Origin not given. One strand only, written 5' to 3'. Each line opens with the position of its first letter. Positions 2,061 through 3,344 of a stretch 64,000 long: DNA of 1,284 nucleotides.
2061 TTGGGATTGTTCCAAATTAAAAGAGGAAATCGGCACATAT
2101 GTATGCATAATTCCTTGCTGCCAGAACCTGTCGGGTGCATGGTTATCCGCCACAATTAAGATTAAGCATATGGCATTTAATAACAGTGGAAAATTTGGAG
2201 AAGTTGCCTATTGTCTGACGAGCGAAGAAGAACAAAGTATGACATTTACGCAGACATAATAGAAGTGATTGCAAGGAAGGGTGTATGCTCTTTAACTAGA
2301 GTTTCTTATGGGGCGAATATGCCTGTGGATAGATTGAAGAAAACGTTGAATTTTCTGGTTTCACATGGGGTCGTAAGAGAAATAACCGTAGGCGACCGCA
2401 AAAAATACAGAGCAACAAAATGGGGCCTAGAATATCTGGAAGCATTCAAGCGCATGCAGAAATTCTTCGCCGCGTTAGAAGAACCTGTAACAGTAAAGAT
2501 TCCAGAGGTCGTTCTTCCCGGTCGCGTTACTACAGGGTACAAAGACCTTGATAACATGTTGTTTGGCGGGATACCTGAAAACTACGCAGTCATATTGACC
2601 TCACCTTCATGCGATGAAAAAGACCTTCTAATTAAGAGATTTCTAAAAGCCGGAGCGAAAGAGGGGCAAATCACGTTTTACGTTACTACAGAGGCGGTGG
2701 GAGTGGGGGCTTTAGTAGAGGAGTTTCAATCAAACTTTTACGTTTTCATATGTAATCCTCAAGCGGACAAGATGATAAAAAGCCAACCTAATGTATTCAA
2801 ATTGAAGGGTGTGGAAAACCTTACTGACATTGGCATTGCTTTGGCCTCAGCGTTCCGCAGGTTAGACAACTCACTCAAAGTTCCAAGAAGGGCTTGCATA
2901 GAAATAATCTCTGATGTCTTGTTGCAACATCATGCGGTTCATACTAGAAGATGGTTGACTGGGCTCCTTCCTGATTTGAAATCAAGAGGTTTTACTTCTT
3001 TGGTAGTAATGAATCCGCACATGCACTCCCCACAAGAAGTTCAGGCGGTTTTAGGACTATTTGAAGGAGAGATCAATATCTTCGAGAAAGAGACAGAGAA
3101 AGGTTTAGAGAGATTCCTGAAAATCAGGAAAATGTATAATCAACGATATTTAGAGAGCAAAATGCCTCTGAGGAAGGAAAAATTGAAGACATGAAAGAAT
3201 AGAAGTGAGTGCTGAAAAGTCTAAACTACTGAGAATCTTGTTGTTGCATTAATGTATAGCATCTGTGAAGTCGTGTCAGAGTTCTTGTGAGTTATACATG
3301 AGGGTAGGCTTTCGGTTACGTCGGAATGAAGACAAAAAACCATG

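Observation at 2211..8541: Intact KaiC-like ATPase clustered with two P-loop-less KaiC paralogs (wHTH-fused and TPR-fused): candidate archaeal signalling or switch module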

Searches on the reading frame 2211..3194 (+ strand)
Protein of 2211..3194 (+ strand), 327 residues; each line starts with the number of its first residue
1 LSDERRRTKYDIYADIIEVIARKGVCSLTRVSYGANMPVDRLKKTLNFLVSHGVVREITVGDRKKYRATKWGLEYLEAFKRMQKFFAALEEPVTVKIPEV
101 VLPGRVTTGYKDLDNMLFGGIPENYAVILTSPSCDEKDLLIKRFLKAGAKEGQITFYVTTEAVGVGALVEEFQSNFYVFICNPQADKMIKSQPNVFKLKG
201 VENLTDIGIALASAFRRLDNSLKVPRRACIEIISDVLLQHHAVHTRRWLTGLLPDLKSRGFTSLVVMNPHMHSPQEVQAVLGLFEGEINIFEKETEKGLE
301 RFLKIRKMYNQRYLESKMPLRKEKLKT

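Call 3: search_protein_families(library=pfam, proteins=[window:2211-3194:+], max_evalue=0.1)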
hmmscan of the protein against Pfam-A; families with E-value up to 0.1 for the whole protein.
window:2211-3194:+ (327 aa): 3 families
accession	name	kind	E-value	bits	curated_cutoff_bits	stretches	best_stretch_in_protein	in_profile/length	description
PF14947.12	HTH_45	-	3.4e-13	49.8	25.5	1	6-85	1-75/77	Winged helix-turn-helix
PF06745.19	ATPase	-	1.1e-12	48.3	26.6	1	106-312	1-209/231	KaiC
PF24336.1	DUF7504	-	0.00037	21.5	27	1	131-288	8-177/179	Family of unknown function (DUF7504)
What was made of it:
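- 2211..3194 (+): g1: wHTH-iKaiC regulator (327 aa). Sso10a-like winged helix plus a long dimerisation helix occupies aa 6-89 (nt 2226-2477). A disordered linker spans aa 90-99. The P-loop-less KaiC domain occupies aa 106-312 (nt 2526-3146). The start codon is TTG. Pfam HTH_45 49.8 bits and KaiC 48.3 bits (call 3).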

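Call 4: search_protein_families(library=ncbifam, proteins=[window:2211-3194:+], max_evalue=0.1)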
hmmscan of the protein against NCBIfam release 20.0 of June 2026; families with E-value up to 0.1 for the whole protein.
window:2211-3194:+ (327 aa): 9 families
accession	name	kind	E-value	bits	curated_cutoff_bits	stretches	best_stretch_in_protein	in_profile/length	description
NF053610.1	Sso10a_fam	subfamily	6.2e-13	48.6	60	1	7-76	1-64/64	Sso10a family chromatin protein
TIGR03881.1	KaiC_arch_4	hypoth_equivalog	3e-08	33.6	247.8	1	105-308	2-206/231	KaiC domain-containing protein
TIGR03877.1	thermo_KaiC_1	hypoth_equivalog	2.5e-06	27.1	307.25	1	105-165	3-63/238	KaiC domain-containing protein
NF006799.0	PRK09302.1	equivalog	0.00018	20.2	408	1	102-307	251-449/515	circadian clock protein KaiC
TIGR03880.1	KaiC_arch_3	hypoth_equivalog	0.0009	18.8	249.45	1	109-268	1-152/224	KaiC domain-containing protein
NF033429.2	ImuA_translesion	equivalog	0.0012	18.8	150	0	105-155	15-68/181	translesion DNA synthesis-associated protein ImuA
NF004723.0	PRK06067.1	subfamily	0.026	14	194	1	106-163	16-73/243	flagellar accessory protein FlaH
TIGR02655.1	circ_KaiC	equivalog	0.034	12.8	546.25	0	105-155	244-294/484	circadian clock protein KaiC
NF053660.1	ORF80_fam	equivalog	0.048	13.6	95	0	15-67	6-59/70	ORF80 family leucine zipper DNA-binding protein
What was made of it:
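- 2211..3194 (+): NCBIfam Sso10a family 48.6 bits, below its cut-off of 60 (call 4).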

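Call 11: find_homologous_proteins(query=window:2211-3194:+, max_evalue=0.00001)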
Query window:2211-3194:+ (327 aa): 1270 proteins with E <= 0.00001 among 2888 candidates; the best 120 are listed.
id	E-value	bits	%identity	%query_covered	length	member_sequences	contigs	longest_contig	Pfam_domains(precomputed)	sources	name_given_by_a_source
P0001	1.3e-204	696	94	100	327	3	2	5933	PF06745.20,PF24336.2,PF14947.13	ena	-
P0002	2.3e-203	692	94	100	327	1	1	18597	PF06745.20,PF14947.13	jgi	-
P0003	4.6e-203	691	93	100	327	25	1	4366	PF06745.20,PF14947.13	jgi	jgi:predicted transcriptional regulator/KaiC/GvpD/RAD55 family RecA-like ATPase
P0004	1.7e-202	689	94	100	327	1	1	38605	PF06745.20,PF14947.13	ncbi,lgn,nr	ncbi:hypothetical protein E3J74_08035 [Candidatus Bathyarchaeota archaeon]|nr:MAG: hypothetical prot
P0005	2.9e-202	688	93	100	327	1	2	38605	PF06745.20,PF14947.13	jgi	-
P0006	8.4e-202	687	93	100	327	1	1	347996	PF06745.20,PF14947.13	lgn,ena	-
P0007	1.6e-201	686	93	100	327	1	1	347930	PF06745.20,PF14947.13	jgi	-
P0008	2.7e-199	679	92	100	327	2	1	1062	PF06745.20,PF14947.13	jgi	-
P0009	1.7e-198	676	91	100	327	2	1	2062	PF06745.20,PF24336.2,PF14947.13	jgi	-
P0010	1.6e-196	669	90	100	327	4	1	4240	PF06745.20,PF14947.13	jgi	-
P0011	5.6e-196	668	90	100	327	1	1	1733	PF06745.20,PF14947.13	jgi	-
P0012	6.6e-192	654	94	94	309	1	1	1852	PF06745.20,PF14947.13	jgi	-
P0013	1.1e-191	654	87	100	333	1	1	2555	PF06745.20,PF14947.13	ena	-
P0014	2.3e-189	646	93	94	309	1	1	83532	PF06745.20,PF14947.13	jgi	-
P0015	6.0e-187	638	85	100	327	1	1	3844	PF06745.20,PF24336.2,PF14947.13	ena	-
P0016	8.9e-187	638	86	100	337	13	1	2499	PF06745.20,PF14947.13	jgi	jgi:predicted transcriptional regulator/KaiC/GvpD/RAD55 family RecA-like ATPase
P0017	4.2e-186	635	85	100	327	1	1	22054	PF06745.20,PF14947.13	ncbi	-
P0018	4.2e-186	635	85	100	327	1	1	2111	PF06745.20,PF24336.2,PF14947.13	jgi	-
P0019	4.3e-186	635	85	100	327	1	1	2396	PF06745.20,PF24336.2,PF14947.13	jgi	-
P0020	8.3e-186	634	86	100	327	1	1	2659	PF06745.20,PF14947.13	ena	-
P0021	1.1e-185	634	84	100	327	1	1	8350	PF06745.20,PF24336.2,PF14947.13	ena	-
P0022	1.3e-185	634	86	100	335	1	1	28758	PF06745.20,PF14947.13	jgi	-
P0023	1.4e-185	634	86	100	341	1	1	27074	PF06745.20,PF14947.13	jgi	-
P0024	3.1e-185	632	84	100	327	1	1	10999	PF06745.20,PF14947.13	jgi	-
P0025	5.7e-185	632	84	100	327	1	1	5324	PF06745.20,PF14947.13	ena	-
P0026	8.5e-185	631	85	100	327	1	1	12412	PF06745.20,PF14947.13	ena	-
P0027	3.8e-184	629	83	100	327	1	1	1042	PF06745.20,PF24336.2,PF14947.13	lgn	-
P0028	5.4e-184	628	84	100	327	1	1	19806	PF06745.20,PF14947.13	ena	-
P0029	7.2e-184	628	83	100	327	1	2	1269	PF06745.20,PF24336.2,PF14947.13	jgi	-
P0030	8.8e-184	628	83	100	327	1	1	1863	PF06745.20,PF24336.2,PF14947.13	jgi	jgi:predicted transcriptional regulator/KaiC/GvpD/RAD55 family RecA-like ATPase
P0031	9.9e-184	628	83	100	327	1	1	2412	PF06745.20,PF24336.2,PF14947.13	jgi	-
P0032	1.0e-183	627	83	100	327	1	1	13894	PF06745.20,PF14947.13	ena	-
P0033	2.0e-183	626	83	100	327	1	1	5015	PF06745.20,PF14947.13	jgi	-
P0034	8.7e-183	624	83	100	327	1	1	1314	PF06745.20,PF24336.2,PF14947.13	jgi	-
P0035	9.1e-183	624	85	100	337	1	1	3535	PF06745.20,PF14947.13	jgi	-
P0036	1.2e-182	624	85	100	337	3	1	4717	PF06745.20,PF14947.13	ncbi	-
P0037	1.4e-182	624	83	100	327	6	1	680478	PF06745.20,PF24336.2,PF14947.13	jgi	-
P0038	1.1e-181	621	83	100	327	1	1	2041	PF06745.20,PF24336.2,PF14947.13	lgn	-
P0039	1.8e-181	620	83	100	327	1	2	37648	PF06745.20,PF14947.13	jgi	jgi:predicted transcriptional regulator/KaiC/GvpD/RAD55 family RecA-like ATPase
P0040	2.8e-181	619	82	100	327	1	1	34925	PF06745.20,PF14947.13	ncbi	-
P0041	3.7e-181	619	83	100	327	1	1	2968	PF06745.20,PF14947.13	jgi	-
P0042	4.4e-181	619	81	100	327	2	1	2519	PF06745.20,PF14947.13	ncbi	-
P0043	8.0e-181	618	85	99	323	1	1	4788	PF06745.20,PF14947.13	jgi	-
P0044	1.2e-180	617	82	100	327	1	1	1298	PF06745.20,PF14947.13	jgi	jgi:predicted transcriptional regulator/KaiC/GvpD/RAD55 family RecA-like ATPase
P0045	2.2e-180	616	83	100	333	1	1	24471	PF06745.20,PF14947.13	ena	-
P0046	1.2e-179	614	81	100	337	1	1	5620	PF06745.20,PF14947.13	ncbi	-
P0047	1.3e-179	614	83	99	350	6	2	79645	PF06745.20,PF14947.13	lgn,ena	-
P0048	4.0e-179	612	82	100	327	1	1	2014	PF06745.20,PF24336.2,PF14947.13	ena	-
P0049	5.8e-179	612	82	100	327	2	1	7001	PF06745.20,PF24336.2,PF14947.13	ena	-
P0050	5.8e-179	612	80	100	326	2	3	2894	PF06745.20,PF14947.13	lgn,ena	-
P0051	6.5e-179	612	83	100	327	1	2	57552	PF06745.20,PF14947.13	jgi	-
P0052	1.1e-178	611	83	100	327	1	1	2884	PF06745.20,PF14947.13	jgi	-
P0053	2.1e-178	610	82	100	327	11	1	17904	PF06745.20,PF24336.2,PF14947.13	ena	-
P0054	3.1e-178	609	82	99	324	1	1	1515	PF06745.20,PF14947.13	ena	-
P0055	3.6e-178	609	81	99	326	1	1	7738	PF06745.20,PF14947.13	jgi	jgi:predicted transcriptional regulator/KaiC/GvpD/RAD55 family RecA-like ATPase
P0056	5.5e-178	609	82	100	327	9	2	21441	PF06745.20,PF24336.2,PF14947.13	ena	-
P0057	5.7e-178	609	83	100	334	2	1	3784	PF06745.20,PF14947.13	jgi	-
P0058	6.4e-178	608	82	99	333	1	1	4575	PF06745.20,PF14947.13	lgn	-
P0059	7.3e-178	608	80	100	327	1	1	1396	PF06745.20,PF24336.2,PF14947.13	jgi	-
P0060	2.1e-177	607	81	100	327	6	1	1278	PF06745.20,PF14947.13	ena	-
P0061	2.1e-177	607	80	100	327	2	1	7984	PF06745.20,PF14947.13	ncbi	-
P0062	9.4e-177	605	83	100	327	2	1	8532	PF06745.20,PF14947.13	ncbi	ncbi:MAG: winged helix-turn-helix domain-containing protein [Candidatus Bathyarchaeia archaeon]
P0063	5.6e-176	602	80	100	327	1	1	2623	PF06745.20,PF14947.13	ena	-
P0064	6.4e-176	602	80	100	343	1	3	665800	PF06745.20,PF14947.13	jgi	jgi:predicted transcriptional regulator/KaiC/GvpD/RAD55 family RecA-like ATPase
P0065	2.4e-175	600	84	94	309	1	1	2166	PF06745.20,PF24336.2,PF14947.13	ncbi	-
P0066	2.1e-174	597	79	100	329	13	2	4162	PF06745.20,PF24336.2,PF14947.13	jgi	-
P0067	4.0e-174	596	79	100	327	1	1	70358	PF06745.20,PF14947.13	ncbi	-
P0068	7.0e-174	595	80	100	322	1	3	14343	PF06745.20,PF24336.2,PF14947.13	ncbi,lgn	-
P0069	8.7e-174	595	80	100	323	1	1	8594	PF06745.20,PF14947.13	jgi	jgi:predicted transcriptional regulator/KaiC/GvpD/RAD55 family RecA-like ATPase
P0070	1.8e-173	594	80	100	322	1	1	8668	PF06745.20,PF14947.13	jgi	jgi:predicted transcriptional regulator/KaiC/GvpD/RAD55 family RecA-like ATPase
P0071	2.8e-173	593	80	100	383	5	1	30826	PF06745.20,PF14947.13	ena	-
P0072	4.4e-173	593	78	99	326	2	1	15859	PF06745.20,PF14947.13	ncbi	-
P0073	5.9e-173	592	80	100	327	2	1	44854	PF06745.20,PF14947.13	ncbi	-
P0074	1.2e-172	591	80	98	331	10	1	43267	PF06745.20,PF14947.13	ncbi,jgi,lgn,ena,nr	ncbi:MAG: hypothetical protein OEZ35_00560 [Candidatus Bathyarchaeota archaeon]|nr:hypothetical prot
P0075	1.3e-172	591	78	100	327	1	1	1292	PF06745.20,PF14947.13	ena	-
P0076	2.1e-172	590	78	100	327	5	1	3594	PF06745.20,PF14947.13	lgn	-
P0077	3.0e-172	590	79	100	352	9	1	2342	PF06745.20,PF14947.13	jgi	jgi:predicted transcriptional regulator/KaiC/GvpD/RAD55 family RecA-like ATPase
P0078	7.2e-172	589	80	99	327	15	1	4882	PF06745.20,PF14947.13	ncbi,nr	ncbi:hypothetical protein E3J49_06110 [Candidatus Bathyarchaeota archaeon]|nr:MAG: hypothetical prot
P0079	1.6e-171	587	77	100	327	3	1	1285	PF06745.20,PF14947.13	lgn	-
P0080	2.5e-171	587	79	99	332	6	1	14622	PF06745.20,PF14947.13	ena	-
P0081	6.7e-171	585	76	100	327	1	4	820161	PF06745.20,PF14947.13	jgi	jgi:predicted transcriptional regulator/KaiC/GvpD/RAD55 family RecA-like ATPase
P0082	6.8e-171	585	79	100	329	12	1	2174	PF06745.20,PF24336.2,PF14947.13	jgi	-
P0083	7.1e-171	585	78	97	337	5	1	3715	PF06745.20,PF14947.13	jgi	jgi:predicted transcriptional regulator/KaiC/GvpD/RAD55 family RecA-like ATPase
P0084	1.3e-170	584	77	99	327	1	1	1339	PF06745.20,PF14947.13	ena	-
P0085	1.7e-170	584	78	100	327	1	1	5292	PF06745.20,PF14947.13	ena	-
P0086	1.0e-169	581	80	98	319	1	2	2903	PF06745.20,PF14947.13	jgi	-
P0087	3.4e-169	580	78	100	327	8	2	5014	PF06745.20,PF14947.13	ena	-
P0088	5.8e-169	579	76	100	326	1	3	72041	PF06745.20,PF24336.2,PF14947.13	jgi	jgi:predicted transcriptional regulator/KaiC/GvpD/RAD55 family RecA-like ATPase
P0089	2.1e-168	577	77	100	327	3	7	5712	PF06745.20,PF14947.13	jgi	-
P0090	6.5e-168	576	77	100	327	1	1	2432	PF06745.20,PF14947.13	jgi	-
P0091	3.8e-167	573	76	100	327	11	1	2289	PF06745.20,PF14947.13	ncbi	-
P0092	3.8e-167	573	76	100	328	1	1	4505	PF06745.20,PF24336.2,PF14947.13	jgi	jgi:predicted transcriptional regulator/KaiC/GvpD/RAD55 family RecA-like ATPase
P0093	4.5e-167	573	78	98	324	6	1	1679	PF06745.20,PF14947.13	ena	-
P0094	2.2e-165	567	74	100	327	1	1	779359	PF06745.20,PF14947.13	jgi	jgi:predicted transcriptional regulator/KaiC/GvpD/RAD55 family RecA-like ATPase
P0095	2.3e-165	567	76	99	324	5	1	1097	PF06745.20,PF14947.13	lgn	-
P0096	7.7e-165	565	74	100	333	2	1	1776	PF06745.20,PF14947.13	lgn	-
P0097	1.1e-164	565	75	100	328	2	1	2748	PF06745.20,PF24336.2,PF14947.13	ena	-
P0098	2.8e-164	564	76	100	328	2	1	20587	PF06745.20,PF14947.13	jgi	jgi:predicted transcriptional regulator/KaiC/GvpD/RAD55 family RecA-like ATPase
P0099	1.1e-163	562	76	100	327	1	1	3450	PF06745.20,PF14947.13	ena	-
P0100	1.5e-163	561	76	100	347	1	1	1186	PF06745.20,PF14947.13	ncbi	-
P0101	3.0e-163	560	76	99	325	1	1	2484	PF06745.20,PF24336.2,PF14947.13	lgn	-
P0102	9.7e-163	559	76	99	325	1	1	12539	PF06745.20,PF14947.13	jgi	jgi:predicted transcriptional regulator/KaiC/GvpD/RAD55 family RecA-like ATPase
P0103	3.6e-162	557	74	100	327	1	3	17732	PF06745.20,PF14947.13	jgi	jgi:predicted transcriptional regulator/KaiC/GvpD/RAD55 family RecA-like ATPase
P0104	6.4e-162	556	75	98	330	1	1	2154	PF06745.20,PF14947.13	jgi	jgi:predicted transcriptional regulator/KaiC/GvpD/RAD55 family RecA-like ATPase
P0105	7.2e-160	549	71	100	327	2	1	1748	PF06745.20,PF14947.13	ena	-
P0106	8.2e-159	546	73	100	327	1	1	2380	PF06745.20,PF14947.13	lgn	-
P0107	1.1e-158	545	84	89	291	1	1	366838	PF06745.20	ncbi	-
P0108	1.2e-158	545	73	99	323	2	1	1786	PF06745.20,PF24336.2,PF14947.13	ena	-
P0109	1.8e-158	545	77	93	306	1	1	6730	PF06745.20,PF14947.13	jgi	-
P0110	2.0e-158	544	78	93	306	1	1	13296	PF06745.20,PF14947.13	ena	-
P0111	1.0e-156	539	72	100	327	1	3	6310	PF06745.20,PF14947.13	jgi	jgi:predicted transcriptional regulator/KaiC/GvpD/RAD55 family RecA-like ATPase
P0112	2.5e-156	537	71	99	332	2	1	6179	PF06745.20,PF14947.13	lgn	-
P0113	4.9e-156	537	73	99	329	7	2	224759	PF06745.20,PF14947.13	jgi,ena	-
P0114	2.0e-155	535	69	100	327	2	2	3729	PF06745.20,PF14947.13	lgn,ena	-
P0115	1.7e-153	528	70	99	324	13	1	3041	PF06745.20,PF24336.2,PF14947.13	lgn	-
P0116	1.8e-153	528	74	100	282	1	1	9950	PF06745.20,PF14947.13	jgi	-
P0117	1.3e-151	522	68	99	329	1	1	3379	PF06745.20,PF24336.2,PF14947.13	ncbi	-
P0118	1.9e-151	521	70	98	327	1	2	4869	PF06745.20,PF14947.13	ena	-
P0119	5.8e-151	520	69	100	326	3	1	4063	PF06745.20,PF14947.13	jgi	-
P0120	8.2e-151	519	72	94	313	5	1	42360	PF06745.20,PF14947.13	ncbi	-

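Call 12: find_encoding_contigs(protein=P0094, flank=10000, max_places=3)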
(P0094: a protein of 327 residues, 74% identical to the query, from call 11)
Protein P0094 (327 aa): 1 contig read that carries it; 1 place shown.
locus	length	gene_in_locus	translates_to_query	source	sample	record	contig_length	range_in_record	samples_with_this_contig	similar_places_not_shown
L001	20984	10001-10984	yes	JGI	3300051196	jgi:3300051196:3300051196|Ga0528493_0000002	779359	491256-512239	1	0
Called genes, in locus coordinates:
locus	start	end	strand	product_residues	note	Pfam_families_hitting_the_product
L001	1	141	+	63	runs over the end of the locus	PF06348:DUF1059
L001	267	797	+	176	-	PF13302:Acetyltransf_3, PF13420:Acetyltransf_4, PF00583:Acetyltransf_1, PF13673:Acetyltransf_10, PF13508:Acetyltransf_7, PF08445:FR47 (weak)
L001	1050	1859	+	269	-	PF00005:ABC_tran, PF13304:AAA_21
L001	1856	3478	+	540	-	PF09847:12TM_1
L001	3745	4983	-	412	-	PF00083:Sugar_tr, PF05977:MFS_3, PF07690:MFS_1, PF00083:Sugar_tr (weak), PF07690:MFS_1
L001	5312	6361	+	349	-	PF03706:LPG_synthase_TM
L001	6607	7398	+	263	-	PF01925:TauE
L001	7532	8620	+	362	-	PF02073:Peptidase_M29, PF26233:NicX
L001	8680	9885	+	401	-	PF06745:ATPase, PF24336:DUF7504 (weak)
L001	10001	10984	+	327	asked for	PF14947:HTH_45, PF06745:ATPase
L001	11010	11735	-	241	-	PF06745:ATPase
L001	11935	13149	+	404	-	-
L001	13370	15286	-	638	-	-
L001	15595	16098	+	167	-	-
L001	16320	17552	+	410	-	PF05935:Arylsulfotrans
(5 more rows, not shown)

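Call 13: find_encoding_contigs(protein=P0037, flank=10000, max_places=3)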
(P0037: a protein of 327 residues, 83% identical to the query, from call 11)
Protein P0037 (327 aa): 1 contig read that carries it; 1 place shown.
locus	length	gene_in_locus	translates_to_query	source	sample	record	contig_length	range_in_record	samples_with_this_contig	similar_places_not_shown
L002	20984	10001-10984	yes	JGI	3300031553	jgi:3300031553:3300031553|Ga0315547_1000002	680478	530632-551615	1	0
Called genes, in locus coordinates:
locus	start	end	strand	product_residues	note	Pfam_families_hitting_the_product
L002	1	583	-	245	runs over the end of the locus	PF10584:Proteasome_A_N, PF00227:Proteasome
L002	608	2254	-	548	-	PF00118:Cpn60_TCP1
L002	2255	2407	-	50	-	-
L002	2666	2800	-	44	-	-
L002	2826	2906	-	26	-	-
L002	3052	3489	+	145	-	PF13404:HTH_AsnC-type, PF13412:HTH_24, PF22451:NirdL-like_HTH (weak), PF01037:AsnC_trans_reg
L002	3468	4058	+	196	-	PF08282:Hydrolase_3 (weak)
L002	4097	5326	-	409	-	PF01769:MgtE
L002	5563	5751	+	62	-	-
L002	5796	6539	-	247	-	PF01209:Ubie_methyltran (faint), PF13489:Methyltransf_23 (weak), PF13847:Methyltransf_31, PF08241:Methyltransf_11, PF08242:Methyltransf_12, PF13649:Methyltransf_25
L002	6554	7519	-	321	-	PF22700:MVD-like_N, PF18376:MDD_C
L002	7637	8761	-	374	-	PF04894:Nre_N, PF04895:Nre_C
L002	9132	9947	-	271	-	PF01048:PNP_UDP_1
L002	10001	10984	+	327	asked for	PF14947:HTH_45, PF06745:ATPase, PF24336:DUF7504 (weak)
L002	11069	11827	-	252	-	PF03796:DnaB_C (weak), PF06745:ATPase, PF13481:AAA_25 (weak)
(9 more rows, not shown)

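Call 14: find_encoding_contigs(protein=P0113, flank=10000, max_places=3)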
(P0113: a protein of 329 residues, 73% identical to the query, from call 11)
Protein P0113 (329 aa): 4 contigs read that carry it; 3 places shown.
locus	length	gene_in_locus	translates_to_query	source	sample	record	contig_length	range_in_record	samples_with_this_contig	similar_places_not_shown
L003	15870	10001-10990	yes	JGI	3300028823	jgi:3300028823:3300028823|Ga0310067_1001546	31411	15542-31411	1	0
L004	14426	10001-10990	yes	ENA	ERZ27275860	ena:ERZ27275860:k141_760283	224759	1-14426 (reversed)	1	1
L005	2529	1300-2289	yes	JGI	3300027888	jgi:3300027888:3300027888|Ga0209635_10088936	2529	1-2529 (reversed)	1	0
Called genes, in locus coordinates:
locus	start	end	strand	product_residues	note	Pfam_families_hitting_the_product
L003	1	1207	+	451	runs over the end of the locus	PF01979:Amidohydro_1, PF07969:Amidohydro_3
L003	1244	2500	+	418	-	PF05221:AdoHcyase, PF02826:2-Hacid_dh_C, PF00670:AdoHcyase_NAD, PF07991:KARI_N (weak)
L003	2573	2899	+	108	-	PF08510:PIG-P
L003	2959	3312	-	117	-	-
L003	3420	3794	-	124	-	-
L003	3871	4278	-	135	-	-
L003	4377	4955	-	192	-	PF01895:PhoU, PF02080:TrkA_C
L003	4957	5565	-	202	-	PF01895:PhoU, PF02080:TrkA_C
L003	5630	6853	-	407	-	PF01769:MgtE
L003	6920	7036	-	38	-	-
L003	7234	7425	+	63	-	-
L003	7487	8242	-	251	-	PF13847:Methyltransf_31 (weak), PF08241:Methyltransf_11, PF08242:Methyltransf_12, PF13649:Methyltransf_25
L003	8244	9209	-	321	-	PF22700:MVD-like_N, PF18376:MDD_C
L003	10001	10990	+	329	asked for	PF14947:HTH_45, PF06745:ATPase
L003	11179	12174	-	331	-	PF04014:MazE_antitoxin (weak), PF01895:PhoU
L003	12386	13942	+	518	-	PF00149:Metallophos, PF04042:DNA_pol_E_B, PF12850:Metallophos_2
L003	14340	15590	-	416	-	PF13191:AAA_16, PF00004:AAA, PF13401:AAA_22, PF22606:Cdc6-ORC-like_ATPase_lid (faint), PF22703:Cdc6_lid, PF09079:WHD_Cdc6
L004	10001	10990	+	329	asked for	PF14947:HTH_45, PF06745:ATPase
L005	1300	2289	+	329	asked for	PF14947:HTH_45, PF06745:ATPase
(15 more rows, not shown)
